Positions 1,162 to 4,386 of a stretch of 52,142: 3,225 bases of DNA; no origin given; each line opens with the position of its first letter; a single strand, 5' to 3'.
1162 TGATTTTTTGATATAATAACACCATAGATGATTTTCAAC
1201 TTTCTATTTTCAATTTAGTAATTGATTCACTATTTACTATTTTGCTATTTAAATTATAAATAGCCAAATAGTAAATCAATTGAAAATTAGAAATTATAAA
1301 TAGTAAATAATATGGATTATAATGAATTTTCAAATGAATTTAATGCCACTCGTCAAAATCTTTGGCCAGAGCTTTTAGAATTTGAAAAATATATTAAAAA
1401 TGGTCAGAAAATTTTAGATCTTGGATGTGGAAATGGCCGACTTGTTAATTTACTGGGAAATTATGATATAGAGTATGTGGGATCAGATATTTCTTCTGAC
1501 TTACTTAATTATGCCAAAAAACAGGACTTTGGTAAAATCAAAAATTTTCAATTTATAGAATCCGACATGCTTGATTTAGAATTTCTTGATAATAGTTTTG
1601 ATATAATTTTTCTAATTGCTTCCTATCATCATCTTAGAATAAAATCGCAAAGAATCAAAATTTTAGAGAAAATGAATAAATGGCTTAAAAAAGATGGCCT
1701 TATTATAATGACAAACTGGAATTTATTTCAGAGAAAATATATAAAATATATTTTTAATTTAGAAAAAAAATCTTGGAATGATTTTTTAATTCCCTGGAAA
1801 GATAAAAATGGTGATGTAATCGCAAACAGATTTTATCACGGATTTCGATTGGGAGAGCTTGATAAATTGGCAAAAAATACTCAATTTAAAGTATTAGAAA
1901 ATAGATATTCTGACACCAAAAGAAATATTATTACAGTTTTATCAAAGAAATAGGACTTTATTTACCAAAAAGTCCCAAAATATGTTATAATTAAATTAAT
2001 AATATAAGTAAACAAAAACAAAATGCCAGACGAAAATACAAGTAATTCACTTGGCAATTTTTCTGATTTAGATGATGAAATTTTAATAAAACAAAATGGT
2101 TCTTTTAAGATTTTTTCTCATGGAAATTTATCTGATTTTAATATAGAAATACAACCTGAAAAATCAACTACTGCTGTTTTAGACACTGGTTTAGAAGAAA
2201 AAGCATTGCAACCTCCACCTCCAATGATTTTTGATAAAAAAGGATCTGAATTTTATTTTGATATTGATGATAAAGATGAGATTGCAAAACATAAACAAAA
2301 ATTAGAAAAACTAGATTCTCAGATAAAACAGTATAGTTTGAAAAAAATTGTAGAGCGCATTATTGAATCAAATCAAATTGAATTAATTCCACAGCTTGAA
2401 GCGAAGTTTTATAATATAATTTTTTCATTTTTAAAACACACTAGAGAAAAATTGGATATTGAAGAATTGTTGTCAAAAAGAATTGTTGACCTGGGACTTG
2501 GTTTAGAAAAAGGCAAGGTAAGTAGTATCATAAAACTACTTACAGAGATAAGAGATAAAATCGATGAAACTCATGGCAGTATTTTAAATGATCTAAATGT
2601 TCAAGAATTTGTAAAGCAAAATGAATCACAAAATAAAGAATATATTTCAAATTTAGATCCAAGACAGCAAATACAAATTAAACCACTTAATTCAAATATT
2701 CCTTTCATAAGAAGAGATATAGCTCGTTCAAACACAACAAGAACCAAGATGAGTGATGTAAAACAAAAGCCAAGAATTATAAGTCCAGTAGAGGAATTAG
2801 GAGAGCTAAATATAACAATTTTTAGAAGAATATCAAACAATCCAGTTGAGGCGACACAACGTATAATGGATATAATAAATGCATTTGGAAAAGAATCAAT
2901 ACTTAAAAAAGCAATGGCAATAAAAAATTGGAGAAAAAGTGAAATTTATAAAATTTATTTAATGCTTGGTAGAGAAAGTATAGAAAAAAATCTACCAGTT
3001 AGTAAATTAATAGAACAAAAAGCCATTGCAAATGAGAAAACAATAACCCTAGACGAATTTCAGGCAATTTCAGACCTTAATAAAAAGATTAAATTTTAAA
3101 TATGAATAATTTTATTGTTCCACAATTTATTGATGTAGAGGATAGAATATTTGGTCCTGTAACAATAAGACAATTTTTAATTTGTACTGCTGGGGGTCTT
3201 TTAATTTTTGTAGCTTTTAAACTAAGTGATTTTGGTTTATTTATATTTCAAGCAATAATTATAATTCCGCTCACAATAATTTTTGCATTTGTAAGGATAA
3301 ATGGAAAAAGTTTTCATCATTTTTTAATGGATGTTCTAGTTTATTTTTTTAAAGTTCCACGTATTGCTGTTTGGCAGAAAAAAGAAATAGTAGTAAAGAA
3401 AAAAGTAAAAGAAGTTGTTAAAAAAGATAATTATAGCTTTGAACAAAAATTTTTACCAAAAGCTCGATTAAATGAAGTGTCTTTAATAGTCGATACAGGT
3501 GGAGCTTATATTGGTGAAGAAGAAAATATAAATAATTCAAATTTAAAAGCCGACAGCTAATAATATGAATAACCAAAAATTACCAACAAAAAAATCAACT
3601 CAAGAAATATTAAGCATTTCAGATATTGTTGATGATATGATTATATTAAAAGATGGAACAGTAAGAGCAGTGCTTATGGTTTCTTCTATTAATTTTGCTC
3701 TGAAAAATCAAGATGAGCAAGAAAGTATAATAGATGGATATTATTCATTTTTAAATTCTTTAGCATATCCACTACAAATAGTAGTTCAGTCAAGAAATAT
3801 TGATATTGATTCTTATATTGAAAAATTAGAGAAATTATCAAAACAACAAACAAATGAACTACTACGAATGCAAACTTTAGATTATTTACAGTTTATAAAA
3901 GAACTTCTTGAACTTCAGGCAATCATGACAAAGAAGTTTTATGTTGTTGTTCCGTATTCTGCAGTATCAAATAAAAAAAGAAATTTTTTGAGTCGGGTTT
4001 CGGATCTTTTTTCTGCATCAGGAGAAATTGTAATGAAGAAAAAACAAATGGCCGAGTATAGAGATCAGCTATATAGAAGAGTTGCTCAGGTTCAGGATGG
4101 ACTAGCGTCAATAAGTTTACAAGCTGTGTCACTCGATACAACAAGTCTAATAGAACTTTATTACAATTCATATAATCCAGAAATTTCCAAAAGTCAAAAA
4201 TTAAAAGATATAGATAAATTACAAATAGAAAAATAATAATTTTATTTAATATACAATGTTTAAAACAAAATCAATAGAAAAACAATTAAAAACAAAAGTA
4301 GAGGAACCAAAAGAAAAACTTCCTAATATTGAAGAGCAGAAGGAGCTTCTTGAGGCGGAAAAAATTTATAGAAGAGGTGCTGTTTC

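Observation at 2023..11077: Relaxase-less, coupling-protein-less T4SS-like gene cluster embedded in housekeeping DNA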

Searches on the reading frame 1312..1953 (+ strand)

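Call 4: search_protein_families(library=pfam, proteins=[window:1312-1953:+], max_evalue=0.1)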
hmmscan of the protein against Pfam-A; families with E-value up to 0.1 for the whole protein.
window:1312-1953:+ (213 aa): 17 families
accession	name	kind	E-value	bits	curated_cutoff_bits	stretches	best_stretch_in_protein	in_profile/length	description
PF13847.12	Methyltransf_31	-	3.8e-20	72.5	27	1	28-139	1-114/145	Methyltransferase domain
PF08241.18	Methyltransf_11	-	5.1e-19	69.2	21.2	1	35-133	1-95/95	Methyltransferase domain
PF13649.12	Methyltransf_25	-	2.9e-18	66.8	27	1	34-129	1-97/97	Methyltransferase domain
PF08242.18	Methyltransf_12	-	2.3e-16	60.7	30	1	35-131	1-98/98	Methyltransferase domain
PF13489.12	Methyltransf_23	-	4.6e-15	56.2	27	1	13-196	4-163/164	Methyltransferase domain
PF01209.24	Ubie_methyltran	-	2.7e-09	37.1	20.1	1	15-138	32-156/233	ubiE/COQ5 methyltransferase family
PF02353.26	CMAS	-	4.2e-08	33.3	27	1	28-135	60-166/273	Mycolic acid cyclopropane synthetase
PF07021.18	MetW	-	4.1e-07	30.3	21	1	23-123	6-100/193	Methionine biosynthesis protein MetW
PF03848.20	TehB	-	1.4e-05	25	20.4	1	5-129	8-128/193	Tellurite resistance protein TehB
PF05175.20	MTS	-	1.5e-05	25.2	23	1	30-149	31-155/170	Methyltransferase small domain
PF08003.17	Methyltransf_9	-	0.0017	17.9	23.8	1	30-134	115-218/315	Protein of unknown function (DUF1698)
PF02390.23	Methyltransf_4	-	0.0018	18.2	24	1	33-145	4-128/173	Putative methyltransferase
PF01739.24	CheR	-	0.0027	17.6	27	1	78-133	119-173/195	CheR methyltransferase, SAM binding domain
PF03059.22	NAS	-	0.005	16.6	27.1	1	48-134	149-229/276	Nicotianamine synthase protein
PF05219.18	DREV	-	0.0097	15.5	26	1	30-100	94-169/265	DREV methyltransferase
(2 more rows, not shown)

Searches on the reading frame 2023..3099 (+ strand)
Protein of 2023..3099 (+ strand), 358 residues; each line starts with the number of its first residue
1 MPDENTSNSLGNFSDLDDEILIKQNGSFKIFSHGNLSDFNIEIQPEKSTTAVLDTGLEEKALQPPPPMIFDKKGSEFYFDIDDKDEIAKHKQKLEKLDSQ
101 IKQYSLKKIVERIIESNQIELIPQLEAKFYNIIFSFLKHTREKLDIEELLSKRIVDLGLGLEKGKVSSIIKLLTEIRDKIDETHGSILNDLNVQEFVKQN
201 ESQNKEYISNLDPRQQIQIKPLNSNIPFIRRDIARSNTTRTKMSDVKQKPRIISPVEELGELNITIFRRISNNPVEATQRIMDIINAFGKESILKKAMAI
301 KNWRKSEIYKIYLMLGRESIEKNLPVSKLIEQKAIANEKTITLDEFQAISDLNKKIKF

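Call 4: search_protein_families(library=pfam, proteins=[window:2023-3099:+], max_evalue=0.1)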
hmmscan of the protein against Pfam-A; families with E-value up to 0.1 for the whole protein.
window:2023-3099:+ (358 aa): 0 families

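Call 30: search_solved_structures(query=A2, max_evalue=10)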
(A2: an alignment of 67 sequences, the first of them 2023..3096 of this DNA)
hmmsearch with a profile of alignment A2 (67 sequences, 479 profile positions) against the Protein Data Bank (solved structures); distinct sequences matched with E-value up to 10: 1.
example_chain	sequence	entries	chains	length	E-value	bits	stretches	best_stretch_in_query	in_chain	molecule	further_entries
9o17_AC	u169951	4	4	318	1.8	11.1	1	98-162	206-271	Small ribosomal subunit protein uS3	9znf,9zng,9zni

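Call 40: find_homologous_proteins(query=window:2023-3096:+, max_evalue=0.001)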
Query window:2023-3096:+ (358 aa): 38 proteins with E <= 0.001 among 3431 candidates.
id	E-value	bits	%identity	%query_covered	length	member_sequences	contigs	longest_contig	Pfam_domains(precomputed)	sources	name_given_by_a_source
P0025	8.5e-221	750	99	100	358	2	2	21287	-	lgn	-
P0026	1.4e-183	628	81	100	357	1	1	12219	-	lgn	-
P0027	1.1e-176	605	78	100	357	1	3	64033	-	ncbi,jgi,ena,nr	ncbi:MAG TPA: hypothetical protein PKL13_03130 [bacterium]|nr:hypothetical protein [bacterium]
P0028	1.5e-176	604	78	100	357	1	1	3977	-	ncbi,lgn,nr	ncbi:MAG: hypothetical protein PHH83_04825 [Patescibacteria group bacterium]|nr:hypothetical protein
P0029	6.6e-175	599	78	100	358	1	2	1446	-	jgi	-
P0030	6.1e-164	563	77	94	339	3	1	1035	-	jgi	jgi:hypothetical protein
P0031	9.2e-145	500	64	100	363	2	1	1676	-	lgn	-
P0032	1.5e-138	480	62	100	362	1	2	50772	-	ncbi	-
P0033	1.3e-107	378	51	100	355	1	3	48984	-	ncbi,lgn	-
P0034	5.0e-107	376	52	100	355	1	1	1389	-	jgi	jgi:hypothetical protein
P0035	4.7e-105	370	51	100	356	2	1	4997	-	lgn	-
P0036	2.4e-101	357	51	100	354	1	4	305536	-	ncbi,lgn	-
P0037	1.8e-100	354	48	100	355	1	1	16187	-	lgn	-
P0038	5.3e-100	353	50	100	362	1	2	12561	-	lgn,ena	-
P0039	1.6e-97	345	49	100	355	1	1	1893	-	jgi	-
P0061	4.6e-30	123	35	39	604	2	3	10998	-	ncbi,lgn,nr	ncbi:hypothetical protein KJ782_06235 [Patescibacteria group bacterium]|nr:hypothetical protein [Pat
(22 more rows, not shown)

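Call 51: predict_structure(alignment_id=A7)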
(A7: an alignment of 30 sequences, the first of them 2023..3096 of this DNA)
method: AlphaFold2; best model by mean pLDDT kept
length: 358 residues; sequences in the alignment: 30
mean_pLDDT: 71.2   pTM: 0.34
mean pLDDT of the five models: 71.2, 68.4, 66.6, 65.7, 65.6
residues with pLDDT >= 90: 115; 70-90: 86; 50-70: 73; < 50: 84
segments of 3 or more residues with pLDDT < 50: 1-17, 33-36, 38-54, 74-79, 193-212, 227-239
pLDDT, mean of each block of 10 residues (from residue 1): 39 45 54 46 39 50 56 48 69 60 83 87 84 89 89 85 89 91 79 42 36 52 48 46 57 84 92 93 92 92 94 94 92 90 95 85
secondary structure, 60 per line:
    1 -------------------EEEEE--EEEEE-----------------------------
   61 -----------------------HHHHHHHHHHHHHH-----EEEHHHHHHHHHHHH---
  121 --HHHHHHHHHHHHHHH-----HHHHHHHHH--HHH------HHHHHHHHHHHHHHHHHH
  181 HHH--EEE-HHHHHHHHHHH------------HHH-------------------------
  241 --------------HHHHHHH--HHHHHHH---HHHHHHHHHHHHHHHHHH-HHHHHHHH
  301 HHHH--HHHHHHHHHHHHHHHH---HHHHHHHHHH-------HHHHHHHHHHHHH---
elements in order: E20-24 E27-31 H84-97 E103-105 H106-117 H123-137 H143-151 H163-183 E186-188 H190-200 H255-261 H264-270 H274-291 H293-304 H307-322 H326-335 H343-355

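Call 54: fold_search(model_id=the predicted structure, library=pdb)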
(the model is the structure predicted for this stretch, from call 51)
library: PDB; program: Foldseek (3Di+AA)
matches with E <= 10: 9; with E <= 0.001: 0
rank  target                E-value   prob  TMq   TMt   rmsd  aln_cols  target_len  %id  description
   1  5fwl_E                1.1e+00  0.08  0.14  0.17  29.1       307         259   10  Atomic cryoEM structure of Hsp90-Cdc37-Cdk4 complex (released 2016-07-06)
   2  6sga_FX               4.1e+00  0.04  0.08  0.12  13.0       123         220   10  Body domain of the mt-SSU assemblosome from Trypanosoma brucei (released 2019-09-18)
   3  9c3h_SB               6.3e+00  0.02  0.12  0.16  24.5       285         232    9  Structure of the CNOT3-bound human 80S ribosome with tRNA-ARG in the P-site. (released 2024-12-04)
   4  3i76_C                7.0e+00  0.10  0.14  0.21   6.4        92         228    8  The crystal structure of the orthorhombic form of the putative HAD-hydrolase YfnB from Bacillus subtilis bound to magn (released 2009-07-21)
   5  8d8k_6                7.8e+00  0.07  0.10  0.14   7.5        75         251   19  Yeast mitochondrial small subunit assembly intermediate (State 2) (released 2022-12-21)
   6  8iyj_i                8.2e+00  0.02  0.08  0.11  30.9       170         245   10  Cryo-EM structure of the 48-nm repeat doublet microtubule from mouse sperm (released 2023-07-05)
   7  6gx7_G                8.7e+00  0.05  0.11  0.14  11.2       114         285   11  Tubulin-CopN-alphaRep complex (released 2019-04-24)
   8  8q72_E                8.7e+00  0.01  0.07  0.06  36.5       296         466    9  E. coli plasmid-borne JetABCD(E248A) core in a cleavage-competent state (released 2024-01-31)
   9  9olo_K                9.2e+00  0.04  0.12  0.14  11.3       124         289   10  22bin20S complex (NSF-alphaSNAP-2:2 syntaxin-1a:SNAP-25), hydrolyzing, class 19 (released 2025-08-06)
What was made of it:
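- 2023..3099 (+): ORF1, 358 aa, no TM segment and no Cys, predicted cytoplasmic. Conserved first gene of the cluster; function unknown. AlphaFold model has pLDDT 71 with a confident helical C-terminal domain (residues 255-355), and no PDB fold match (best E 1.1; calls 51, 54).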

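Call 56: search_protein_families(library=pfam, proteins=[P0061], max_evalue=0.05)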
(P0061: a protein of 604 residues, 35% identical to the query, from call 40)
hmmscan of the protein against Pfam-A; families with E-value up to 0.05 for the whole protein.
P0061 (604 aa): 0 families

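Call 57: search_protein_families(library=ncbifam, proteins=[window:2023-3096:+], max_evalue=0.05)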
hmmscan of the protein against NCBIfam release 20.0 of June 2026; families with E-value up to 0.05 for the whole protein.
window:2023-3096:+ (358 aa): 0 families

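Call 70: search_protein_families(library=phrogs, proteins=[window:2023-3096:+], max_evalue=0.01)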
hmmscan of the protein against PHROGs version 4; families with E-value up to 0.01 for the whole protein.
window:2023-3096:+ (358 aa): 0 families
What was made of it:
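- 2023..3099 (+): No hit in Pfam, NCBIfam or PHROGs (calls 4, 57, 70).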

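Call 80: search_protein_representatives(alignment_id=A7)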
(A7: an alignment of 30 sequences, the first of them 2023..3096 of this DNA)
Query: 30 sequences, 361 profile positions. Proteins with E-value up to 0.001 (for the whole library): 2529; up to 1e-10: 2336; up to 1e-30: 1477. The best 150 are listed.
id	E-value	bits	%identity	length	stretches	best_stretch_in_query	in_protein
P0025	2.9e-147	507.1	-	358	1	1-361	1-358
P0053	5.0e-147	506.3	-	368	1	1-361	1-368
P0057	1.2e-130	452.4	-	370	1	3-361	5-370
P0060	1.0e-106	373.7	-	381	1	10-361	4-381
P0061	6.9e-100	351.2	-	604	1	14-361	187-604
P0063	4.0e-98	345.4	-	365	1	10-361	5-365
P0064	4.2e-94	332.2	-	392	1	9-361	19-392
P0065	4.5e-94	332.1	-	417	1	9-361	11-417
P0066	6.1e-94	331.7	-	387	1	11-361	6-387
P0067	1.8e-90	320.2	-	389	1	12-361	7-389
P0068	8.0e-89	314.8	-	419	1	11-361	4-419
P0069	1.6e-85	303.9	-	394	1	10-361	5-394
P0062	4.8e-83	295.8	-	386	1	14-361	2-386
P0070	1.2e-82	294.5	-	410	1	18-361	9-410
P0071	1.1e-81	291.4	-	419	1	12-361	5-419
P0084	1.4e-71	258.1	-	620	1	15-361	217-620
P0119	1.9e-63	231.3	-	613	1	10-361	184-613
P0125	6.9e-63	229.5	-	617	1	14-361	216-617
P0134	6.9e-62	226.2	-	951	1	71-361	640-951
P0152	8.4e-60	219.4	-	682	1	43-361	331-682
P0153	8.4e-60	219.3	-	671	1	53-361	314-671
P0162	3.2e-59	217.4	-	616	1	66-361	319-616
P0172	1.4e-58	215.3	-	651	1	66-361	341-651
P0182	6.0e-58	213.3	-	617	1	59-361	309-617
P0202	5.4e-57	210.1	-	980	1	14-361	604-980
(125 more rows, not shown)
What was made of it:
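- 2023..3099 (+): The family has 2,529 clusters at 50% identity (call 80).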

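Call 81: search_protein_families(library=pfam, proteins=[P0134, P0202, P0152, P0153, P0172, P0084, P0125, P0119, P0182, P0162], max_evalue=0.01)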
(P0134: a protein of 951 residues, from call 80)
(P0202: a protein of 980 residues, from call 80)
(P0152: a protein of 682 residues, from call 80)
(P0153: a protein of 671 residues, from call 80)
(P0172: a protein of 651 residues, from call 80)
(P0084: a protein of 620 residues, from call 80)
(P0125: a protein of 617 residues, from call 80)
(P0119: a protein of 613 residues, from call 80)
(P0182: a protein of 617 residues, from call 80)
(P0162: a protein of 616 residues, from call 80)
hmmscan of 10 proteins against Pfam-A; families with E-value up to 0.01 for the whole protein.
P0134 (951 aa): 0 families

P0202 (980 aa): 0 families

P0152 (682 aa): 0 families

P0153 (671 aa): 0 families

P0172 (651 aa): 0 families

P0084 (620 aa): 0 families

P0125 (617 aa): 0 families

P0119 (613 aa): 0 families

P0182 (617 aa): 0 families

P0162 (616 aa): 0 families
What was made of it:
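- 2023..3099 (+): Ten long members have no Pfam domain (call 81).
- Tried and rejected: ORF1 gave nothing in Pfam, NCBIfam or PHROGs, in a PDB sequence-profile search, or in Foldseek against PDB (calls 4, 30, 54, 56, 57, 70, 81).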

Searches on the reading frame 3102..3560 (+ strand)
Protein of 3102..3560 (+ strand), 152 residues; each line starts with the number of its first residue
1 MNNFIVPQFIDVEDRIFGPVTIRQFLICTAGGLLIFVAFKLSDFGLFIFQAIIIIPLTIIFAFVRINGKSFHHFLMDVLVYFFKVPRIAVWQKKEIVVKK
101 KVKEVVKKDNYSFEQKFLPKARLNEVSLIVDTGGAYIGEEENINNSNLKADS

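Call 4: search_protein_families(library=pfam, proteins=[window:3102-3560:+], max_evalue=0.1)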
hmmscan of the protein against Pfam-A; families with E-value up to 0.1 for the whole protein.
window:3102-3560:+ (152 aa): 2 families
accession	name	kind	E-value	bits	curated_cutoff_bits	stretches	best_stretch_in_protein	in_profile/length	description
PF12666.12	PrgI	-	2.1e-05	25.4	27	1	11-80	8-80/91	PrgI family protein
PF12648.12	TcpE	-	0.0021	19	29.9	1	19-84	23-90/100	TcpE family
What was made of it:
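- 3102..3560 (+): ORF2, 152 aa, VirB3/PrgI-like small membrane protein with a hydrophobic hairpin at about residues 20-64. Pfam PrgI E 2.1e-5 (25.4 bits; cut-off 27) and TcpE E 0.002 (call 4).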

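Call 57: search_protein_families(library=ncbifam, proteins=[window:3102-3557:+], max_evalue=0.05)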
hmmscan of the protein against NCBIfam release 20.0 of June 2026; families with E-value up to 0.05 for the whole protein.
window:3102-3557:+ (152 aa): 0 families

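Call 86: search_protein_families(library=pfam, alignment_id=A10, max_evalue=0.001)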
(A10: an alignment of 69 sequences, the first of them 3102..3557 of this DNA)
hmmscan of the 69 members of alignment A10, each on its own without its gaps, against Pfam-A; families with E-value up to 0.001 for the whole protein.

A. member 1, window:3102-3557:+ (152 aa): 1 family
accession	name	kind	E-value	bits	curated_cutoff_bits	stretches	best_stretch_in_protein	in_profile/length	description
PF12666.12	PrgI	-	2.1e-05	25.4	27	1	11-80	8-80/91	PrgI family protein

B. families by the number of members that match (of 69 scanned): 5 families
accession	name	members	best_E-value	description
PF12666.12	PrgI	67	4.8e-12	PrgI family protein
PF12648.12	TcpE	8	8e-06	TcpE family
PF03706.18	LPG_synthase_TM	1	0.0003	Lysylphosphatidylglycerol synthase TM region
PF13886.12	TM7S3_TM198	1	0.00077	TM7S3/TM198-like domain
PF13295.11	DUF4077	1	0.0009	Domain of unknown function (DUF4077)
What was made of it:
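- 3102..3560 (+): 67 of 69 orthologues hit PrgI, best E 4.8e-12 (call 86).
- Closest known: pCF10 Prg/Pcf system of Enterococcus faecalis. Same: The PrgI family (call 86).
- PrgI is hit by 67 of 69 ORF2 orthologues (call 86).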

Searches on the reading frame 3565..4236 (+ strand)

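Call 4: search_protein_families(library=pfam, proteins=[window:3565-4236:+], max_evalue=0.1)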
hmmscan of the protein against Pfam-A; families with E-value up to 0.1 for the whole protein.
window:3565-4236:+ (223 aa): 0 families

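Call 57: search_protein_families(library=ncbifam, proteins=[window:3565-4233:+], max_evalue=0.05)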
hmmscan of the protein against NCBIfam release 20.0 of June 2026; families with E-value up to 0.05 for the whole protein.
window:3565-4233:+ (223 aa): 3 families
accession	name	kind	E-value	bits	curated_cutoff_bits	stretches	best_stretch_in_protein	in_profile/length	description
NF045975.1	VirB4_plasma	equivalog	7.6e-10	37.1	590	1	7-140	99-244/894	Mbov_0397 family ICE element conjugal transfer ATPase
NF041427.1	TrsD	subfamily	3.6e-09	36.7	200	1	8-143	11-155/201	TrsD/TraD family conjugative transfer protein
NF042935.1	SCO6880_fam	subfamily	0.0036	16.3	60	0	158-209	240-292/477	SCO6880 family protein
